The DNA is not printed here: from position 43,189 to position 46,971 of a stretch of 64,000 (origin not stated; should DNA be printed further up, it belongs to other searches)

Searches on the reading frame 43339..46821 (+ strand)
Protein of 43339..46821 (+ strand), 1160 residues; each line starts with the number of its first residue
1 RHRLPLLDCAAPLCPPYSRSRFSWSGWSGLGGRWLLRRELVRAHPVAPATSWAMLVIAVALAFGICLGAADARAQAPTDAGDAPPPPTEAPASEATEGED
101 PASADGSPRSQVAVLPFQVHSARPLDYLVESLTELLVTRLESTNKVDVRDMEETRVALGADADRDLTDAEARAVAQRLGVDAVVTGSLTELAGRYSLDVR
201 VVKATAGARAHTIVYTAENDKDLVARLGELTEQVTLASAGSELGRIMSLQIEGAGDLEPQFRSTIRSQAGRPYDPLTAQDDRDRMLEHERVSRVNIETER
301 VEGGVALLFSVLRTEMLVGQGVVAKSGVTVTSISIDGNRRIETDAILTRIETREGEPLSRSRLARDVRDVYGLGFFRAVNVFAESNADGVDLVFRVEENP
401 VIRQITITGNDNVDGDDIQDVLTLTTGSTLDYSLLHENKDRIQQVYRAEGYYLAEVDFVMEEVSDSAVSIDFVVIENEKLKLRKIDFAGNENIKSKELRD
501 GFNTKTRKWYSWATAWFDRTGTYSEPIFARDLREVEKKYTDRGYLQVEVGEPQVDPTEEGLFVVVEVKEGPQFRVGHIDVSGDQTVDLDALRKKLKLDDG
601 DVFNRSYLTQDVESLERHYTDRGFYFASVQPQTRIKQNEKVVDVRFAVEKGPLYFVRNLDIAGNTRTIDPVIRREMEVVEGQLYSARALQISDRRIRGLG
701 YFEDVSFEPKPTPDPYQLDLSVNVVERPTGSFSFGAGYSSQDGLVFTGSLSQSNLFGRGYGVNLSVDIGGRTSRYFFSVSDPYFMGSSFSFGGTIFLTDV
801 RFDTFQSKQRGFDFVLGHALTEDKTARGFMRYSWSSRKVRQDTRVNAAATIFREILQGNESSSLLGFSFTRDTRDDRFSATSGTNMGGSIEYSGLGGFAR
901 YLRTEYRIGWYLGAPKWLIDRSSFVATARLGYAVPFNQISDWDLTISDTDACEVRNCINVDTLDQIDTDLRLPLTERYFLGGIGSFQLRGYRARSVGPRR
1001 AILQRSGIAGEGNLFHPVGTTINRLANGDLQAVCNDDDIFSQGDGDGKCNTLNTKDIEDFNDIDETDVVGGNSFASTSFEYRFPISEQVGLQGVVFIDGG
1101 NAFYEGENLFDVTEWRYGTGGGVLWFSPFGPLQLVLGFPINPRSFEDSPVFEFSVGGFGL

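Call 32: search_protein_families(library=pfam, proteins=[window:43339-46821:+], max_evalue=0.001)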
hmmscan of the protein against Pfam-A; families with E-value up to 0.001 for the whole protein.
window:43339-46821:+ (1160 aa): 5 families
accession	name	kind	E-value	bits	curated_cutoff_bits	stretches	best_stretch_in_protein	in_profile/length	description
PF07244.20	POTRA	-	4.4e-60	200.8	21.3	5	574-651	2-79/79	Surface antigen variable number repeat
PF01103.29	Omp85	-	1.8e-45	156.3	24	1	754-1157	1-323/325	Omp85 superfamily domain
PF08479.16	POTRA_2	-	1.2e-11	44.7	24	1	402-471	3-72/76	POTRA domain, ShlB-type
PF08478.15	POTRA_1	-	8.5e-10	39.2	23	0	402-444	3-45/69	POTRA domain, FtsQ-type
PF25280.1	POTRA2_Toc75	-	3.8e-05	24.2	27.5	0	425-456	62-93/112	Toc75-like, second POTRA domain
